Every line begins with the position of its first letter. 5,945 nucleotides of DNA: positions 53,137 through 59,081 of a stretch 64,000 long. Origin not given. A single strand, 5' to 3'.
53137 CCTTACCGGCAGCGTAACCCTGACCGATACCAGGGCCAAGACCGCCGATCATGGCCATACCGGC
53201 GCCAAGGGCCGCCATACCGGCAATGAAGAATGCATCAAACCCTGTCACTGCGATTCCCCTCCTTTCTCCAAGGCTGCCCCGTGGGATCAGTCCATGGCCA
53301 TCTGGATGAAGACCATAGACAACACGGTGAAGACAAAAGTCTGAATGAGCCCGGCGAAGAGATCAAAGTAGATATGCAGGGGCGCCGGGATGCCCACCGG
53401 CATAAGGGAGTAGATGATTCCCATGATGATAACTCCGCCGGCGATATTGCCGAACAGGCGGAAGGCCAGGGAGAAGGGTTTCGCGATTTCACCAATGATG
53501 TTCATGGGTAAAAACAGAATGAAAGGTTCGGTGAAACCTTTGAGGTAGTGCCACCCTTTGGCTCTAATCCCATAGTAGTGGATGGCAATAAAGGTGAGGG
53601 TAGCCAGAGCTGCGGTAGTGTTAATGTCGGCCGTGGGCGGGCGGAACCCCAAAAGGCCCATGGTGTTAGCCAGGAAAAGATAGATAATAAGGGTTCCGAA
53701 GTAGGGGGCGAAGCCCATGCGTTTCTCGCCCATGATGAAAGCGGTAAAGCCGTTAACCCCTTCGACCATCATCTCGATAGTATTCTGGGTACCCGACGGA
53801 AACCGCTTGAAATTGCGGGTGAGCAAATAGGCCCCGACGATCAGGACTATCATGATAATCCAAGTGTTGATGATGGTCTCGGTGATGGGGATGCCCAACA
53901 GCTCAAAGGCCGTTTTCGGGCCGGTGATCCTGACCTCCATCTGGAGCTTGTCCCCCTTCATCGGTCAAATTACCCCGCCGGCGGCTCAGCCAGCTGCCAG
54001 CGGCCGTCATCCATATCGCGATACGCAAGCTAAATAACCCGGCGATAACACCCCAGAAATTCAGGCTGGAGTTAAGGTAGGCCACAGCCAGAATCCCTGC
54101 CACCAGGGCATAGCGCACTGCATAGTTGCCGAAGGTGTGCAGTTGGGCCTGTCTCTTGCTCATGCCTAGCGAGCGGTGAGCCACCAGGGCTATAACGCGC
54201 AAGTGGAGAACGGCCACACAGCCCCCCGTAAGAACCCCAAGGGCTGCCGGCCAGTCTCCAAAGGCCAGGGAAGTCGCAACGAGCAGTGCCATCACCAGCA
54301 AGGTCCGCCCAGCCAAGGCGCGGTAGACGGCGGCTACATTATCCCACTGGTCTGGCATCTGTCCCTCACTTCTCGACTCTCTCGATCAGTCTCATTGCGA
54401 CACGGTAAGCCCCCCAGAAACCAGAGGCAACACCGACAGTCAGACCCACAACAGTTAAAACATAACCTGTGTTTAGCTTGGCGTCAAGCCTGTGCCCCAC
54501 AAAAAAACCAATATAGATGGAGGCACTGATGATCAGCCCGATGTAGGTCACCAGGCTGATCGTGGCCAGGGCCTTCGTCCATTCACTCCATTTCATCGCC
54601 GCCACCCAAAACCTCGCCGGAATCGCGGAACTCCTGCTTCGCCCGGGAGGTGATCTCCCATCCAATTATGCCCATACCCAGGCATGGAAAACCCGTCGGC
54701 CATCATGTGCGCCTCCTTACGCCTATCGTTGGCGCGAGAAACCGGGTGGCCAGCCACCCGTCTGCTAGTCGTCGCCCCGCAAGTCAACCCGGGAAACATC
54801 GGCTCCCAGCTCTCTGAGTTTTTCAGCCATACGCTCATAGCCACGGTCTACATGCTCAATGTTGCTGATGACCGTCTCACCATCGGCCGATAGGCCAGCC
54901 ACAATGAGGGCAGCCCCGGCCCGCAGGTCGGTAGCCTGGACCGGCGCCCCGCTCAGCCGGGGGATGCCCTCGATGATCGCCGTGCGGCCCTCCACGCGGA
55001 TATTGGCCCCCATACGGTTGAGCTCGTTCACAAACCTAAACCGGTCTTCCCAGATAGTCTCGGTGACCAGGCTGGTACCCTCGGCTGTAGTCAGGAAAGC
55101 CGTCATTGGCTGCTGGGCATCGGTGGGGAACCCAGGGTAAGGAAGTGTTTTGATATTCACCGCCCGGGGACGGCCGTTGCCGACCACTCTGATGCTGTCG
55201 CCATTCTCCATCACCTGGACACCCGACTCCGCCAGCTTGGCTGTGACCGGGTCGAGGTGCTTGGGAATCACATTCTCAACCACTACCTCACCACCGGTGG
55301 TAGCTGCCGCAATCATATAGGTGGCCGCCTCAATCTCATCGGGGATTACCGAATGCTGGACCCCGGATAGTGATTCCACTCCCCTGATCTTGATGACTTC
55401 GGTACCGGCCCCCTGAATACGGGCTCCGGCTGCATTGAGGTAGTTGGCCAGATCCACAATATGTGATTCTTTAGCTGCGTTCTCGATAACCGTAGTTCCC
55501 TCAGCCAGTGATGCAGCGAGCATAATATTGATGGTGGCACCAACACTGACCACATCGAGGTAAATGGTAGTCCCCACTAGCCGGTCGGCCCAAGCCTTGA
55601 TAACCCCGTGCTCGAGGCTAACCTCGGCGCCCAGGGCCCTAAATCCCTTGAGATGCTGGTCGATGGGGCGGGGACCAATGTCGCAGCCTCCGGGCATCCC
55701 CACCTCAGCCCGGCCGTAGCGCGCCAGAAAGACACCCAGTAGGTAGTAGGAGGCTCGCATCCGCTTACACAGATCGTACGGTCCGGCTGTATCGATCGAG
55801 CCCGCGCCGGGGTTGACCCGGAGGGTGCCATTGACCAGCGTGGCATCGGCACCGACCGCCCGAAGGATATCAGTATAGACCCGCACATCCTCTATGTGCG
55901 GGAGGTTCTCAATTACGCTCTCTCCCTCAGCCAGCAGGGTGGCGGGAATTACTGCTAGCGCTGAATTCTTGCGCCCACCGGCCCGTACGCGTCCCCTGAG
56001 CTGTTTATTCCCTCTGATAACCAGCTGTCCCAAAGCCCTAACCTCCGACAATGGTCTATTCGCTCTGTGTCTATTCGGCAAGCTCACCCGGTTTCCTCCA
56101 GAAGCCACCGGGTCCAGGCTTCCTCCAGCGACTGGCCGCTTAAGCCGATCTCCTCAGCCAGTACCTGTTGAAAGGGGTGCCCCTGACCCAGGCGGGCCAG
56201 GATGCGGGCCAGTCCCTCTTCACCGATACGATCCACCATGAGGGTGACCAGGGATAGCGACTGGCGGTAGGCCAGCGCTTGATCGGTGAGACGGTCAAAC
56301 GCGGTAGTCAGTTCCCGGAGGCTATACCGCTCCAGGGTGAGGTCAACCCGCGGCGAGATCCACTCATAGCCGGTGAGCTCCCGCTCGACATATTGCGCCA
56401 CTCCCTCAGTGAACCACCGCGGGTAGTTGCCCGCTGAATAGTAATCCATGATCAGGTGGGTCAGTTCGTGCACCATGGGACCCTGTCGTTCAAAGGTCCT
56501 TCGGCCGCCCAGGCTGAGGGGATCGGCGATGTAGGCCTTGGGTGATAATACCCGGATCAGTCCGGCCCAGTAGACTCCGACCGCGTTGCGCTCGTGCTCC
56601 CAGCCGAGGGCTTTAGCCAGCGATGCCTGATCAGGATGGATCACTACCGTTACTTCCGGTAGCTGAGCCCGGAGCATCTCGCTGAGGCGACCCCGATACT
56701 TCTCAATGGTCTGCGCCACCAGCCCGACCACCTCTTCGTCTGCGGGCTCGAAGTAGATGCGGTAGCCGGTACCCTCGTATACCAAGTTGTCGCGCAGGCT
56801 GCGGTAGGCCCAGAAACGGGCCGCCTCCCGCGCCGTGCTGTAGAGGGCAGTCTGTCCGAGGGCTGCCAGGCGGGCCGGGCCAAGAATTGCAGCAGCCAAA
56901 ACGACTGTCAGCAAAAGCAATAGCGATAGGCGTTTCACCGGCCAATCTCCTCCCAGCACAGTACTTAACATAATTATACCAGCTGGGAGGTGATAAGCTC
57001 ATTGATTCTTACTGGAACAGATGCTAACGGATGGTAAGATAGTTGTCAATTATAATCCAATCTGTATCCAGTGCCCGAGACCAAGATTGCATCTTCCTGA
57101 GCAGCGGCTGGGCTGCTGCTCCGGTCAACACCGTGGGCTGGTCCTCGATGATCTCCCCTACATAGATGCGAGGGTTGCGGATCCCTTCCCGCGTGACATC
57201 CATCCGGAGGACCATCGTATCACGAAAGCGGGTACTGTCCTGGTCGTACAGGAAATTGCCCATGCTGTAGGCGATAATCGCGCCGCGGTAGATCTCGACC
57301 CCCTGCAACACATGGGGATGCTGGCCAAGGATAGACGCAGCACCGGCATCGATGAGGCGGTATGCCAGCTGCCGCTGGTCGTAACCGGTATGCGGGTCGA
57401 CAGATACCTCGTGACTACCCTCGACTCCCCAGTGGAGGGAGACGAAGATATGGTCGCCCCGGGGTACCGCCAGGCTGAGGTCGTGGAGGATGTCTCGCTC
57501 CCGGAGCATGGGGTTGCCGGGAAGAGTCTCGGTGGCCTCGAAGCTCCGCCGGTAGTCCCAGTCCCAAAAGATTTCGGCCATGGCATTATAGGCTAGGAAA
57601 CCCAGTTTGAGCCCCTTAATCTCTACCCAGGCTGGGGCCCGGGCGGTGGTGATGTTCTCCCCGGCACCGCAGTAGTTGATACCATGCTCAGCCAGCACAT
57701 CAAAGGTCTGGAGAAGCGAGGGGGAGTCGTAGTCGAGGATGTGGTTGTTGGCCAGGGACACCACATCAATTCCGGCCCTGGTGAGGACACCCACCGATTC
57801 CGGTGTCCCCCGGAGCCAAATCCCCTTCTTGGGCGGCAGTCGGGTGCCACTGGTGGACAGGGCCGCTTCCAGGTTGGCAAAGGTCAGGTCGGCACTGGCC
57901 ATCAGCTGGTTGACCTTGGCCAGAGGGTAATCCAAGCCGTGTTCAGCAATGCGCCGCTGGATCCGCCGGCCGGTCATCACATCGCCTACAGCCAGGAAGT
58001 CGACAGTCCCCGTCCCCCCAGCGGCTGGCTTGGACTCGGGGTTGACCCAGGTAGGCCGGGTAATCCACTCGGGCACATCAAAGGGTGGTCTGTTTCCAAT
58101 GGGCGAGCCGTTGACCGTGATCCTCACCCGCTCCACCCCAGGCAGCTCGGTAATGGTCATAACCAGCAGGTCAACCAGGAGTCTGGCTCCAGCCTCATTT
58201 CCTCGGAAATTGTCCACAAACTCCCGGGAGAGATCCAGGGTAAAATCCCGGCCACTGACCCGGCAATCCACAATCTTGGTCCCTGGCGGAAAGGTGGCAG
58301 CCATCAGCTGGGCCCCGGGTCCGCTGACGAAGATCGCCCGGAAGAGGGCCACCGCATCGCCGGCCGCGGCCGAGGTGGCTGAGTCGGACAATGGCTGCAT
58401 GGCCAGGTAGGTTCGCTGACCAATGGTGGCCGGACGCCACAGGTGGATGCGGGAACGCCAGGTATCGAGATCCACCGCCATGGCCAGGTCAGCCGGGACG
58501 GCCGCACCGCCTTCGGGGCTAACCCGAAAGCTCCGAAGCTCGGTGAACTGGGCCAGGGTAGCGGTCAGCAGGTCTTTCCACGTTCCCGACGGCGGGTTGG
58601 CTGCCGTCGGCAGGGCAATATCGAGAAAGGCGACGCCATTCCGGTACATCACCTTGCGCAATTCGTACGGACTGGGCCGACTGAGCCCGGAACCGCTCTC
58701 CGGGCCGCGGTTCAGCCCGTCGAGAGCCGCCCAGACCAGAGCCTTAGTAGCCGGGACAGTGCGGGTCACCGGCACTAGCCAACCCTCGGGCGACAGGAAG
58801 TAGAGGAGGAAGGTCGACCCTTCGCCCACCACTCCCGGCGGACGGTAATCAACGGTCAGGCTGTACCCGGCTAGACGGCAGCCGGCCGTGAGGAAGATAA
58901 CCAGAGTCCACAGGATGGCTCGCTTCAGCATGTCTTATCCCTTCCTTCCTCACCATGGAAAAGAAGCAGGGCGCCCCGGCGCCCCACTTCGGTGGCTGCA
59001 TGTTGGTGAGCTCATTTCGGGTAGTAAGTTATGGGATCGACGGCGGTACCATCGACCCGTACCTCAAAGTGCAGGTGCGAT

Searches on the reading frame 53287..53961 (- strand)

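Call 20: search_protein_families(library=pfam, proteins=[window:53287-53961:-], max_evalue=0.0001)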
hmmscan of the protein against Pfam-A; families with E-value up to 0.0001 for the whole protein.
window:53287-53961:- (224 aa): 1 family
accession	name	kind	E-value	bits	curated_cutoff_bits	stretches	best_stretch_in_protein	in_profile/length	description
PF00119.25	ATP-synt_A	-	9.6e-49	166.6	33.9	1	31-220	2-217/217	ATP synthase A chain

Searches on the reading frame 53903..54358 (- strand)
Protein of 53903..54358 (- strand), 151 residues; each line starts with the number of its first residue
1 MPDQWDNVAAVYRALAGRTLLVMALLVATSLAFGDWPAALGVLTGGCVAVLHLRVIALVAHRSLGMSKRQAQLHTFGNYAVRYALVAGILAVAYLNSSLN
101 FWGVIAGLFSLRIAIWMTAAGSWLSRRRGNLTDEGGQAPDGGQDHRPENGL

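Call 48: search_protein_families(library=pfam, proteins=[window:53903-54358:-], max_evalue=0.001)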
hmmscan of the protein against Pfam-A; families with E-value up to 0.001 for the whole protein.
window:53903-54358:- (151 aa): 1 family
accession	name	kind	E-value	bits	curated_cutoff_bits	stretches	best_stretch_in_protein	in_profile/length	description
PF03899.21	ATP-synt_I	-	2e-12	47.8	25.1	1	19-109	6-99/99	ATP synthase I chain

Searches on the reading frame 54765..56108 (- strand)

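Call 20: search_protein_families(library=pfam, proteins=[window:54765-56108:-], max_evalue=0.0001)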
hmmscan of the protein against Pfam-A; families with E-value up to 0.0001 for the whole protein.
window:54765-56108:- (447 aa): 1 family
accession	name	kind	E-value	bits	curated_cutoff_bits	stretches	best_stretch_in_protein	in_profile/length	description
PF00275.25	EPSP_synthase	-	4.2e-102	342.4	22.8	1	32-431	2-417/417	EPSP synthase (3-phosphoshikimate 1-carboxyvinyltransferase)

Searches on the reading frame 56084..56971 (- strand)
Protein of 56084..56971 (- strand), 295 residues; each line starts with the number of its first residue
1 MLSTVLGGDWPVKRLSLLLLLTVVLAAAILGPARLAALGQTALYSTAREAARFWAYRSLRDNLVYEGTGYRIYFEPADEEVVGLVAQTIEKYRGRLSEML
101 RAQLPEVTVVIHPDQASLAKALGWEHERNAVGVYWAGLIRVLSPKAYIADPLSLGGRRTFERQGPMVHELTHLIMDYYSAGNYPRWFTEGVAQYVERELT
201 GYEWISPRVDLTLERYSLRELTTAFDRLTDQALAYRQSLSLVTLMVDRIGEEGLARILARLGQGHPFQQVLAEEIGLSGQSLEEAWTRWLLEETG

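Call 20: search_protein_families(library=pfam, proteins=[window:56084-56971:-], max_evalue=0.0001)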
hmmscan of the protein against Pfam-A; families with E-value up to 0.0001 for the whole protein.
window:56084-56971:- (295 aa): 1 family
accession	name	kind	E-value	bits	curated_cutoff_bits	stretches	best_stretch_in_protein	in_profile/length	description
PF13485.12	Peptidase_MA_2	-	2.3e-13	50.8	32.4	1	164-290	68-199/201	Peptidase MA superfamily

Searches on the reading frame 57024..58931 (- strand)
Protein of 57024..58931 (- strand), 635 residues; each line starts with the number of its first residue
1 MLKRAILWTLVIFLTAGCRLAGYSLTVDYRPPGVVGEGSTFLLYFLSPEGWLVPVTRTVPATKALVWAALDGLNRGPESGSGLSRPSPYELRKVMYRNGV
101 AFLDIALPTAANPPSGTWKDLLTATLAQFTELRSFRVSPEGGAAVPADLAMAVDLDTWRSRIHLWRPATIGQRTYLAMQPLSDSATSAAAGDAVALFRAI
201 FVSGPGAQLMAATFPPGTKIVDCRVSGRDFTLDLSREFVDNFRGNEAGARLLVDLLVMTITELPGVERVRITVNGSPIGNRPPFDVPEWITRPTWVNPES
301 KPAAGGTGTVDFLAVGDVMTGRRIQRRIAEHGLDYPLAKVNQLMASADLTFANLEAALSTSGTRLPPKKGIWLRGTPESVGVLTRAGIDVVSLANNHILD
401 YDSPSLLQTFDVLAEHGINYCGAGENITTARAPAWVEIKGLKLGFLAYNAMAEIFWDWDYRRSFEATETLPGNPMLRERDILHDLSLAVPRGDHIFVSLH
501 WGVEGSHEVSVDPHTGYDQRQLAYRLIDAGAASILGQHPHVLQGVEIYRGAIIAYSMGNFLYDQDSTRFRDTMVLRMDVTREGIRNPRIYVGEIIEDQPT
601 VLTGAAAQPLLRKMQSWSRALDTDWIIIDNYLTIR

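Call 3: search_protein_families(library=ncbifam, proteins=[window:57024-58931:-], max_evalue=0.01)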
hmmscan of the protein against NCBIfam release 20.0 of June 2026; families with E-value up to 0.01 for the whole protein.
window:57024-58931:- (635 aa): 2 families
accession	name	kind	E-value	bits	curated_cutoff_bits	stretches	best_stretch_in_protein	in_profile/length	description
NF038314.1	epimerase_MslH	equivalog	1.2e-24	86.6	700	2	321-449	10-140/439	lasso peptide C-terminal Trp epimerase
TIGR02909.1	spore_YkwD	subfamily_domain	0.00092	19.1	171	1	392-430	40-78/127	uncharacterized protein, YkwD family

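Call 4: search_protein_families(library=pfam, proteins=[window:57024-58931:-], max_evalue=0.01)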
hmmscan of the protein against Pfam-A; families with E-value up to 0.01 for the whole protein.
window:57024-58931:- (635 aa): 2 families
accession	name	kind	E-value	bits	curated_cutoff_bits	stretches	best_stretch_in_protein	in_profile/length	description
PF09587.15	PGA_cap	-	1.2e-65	222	27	1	313-564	3-255/255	Bacterial capsule synthesis protein PGA_cap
PF10646.14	Germane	-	1.7e-17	64.5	23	1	204-278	41-116/117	Sporulation and spore germination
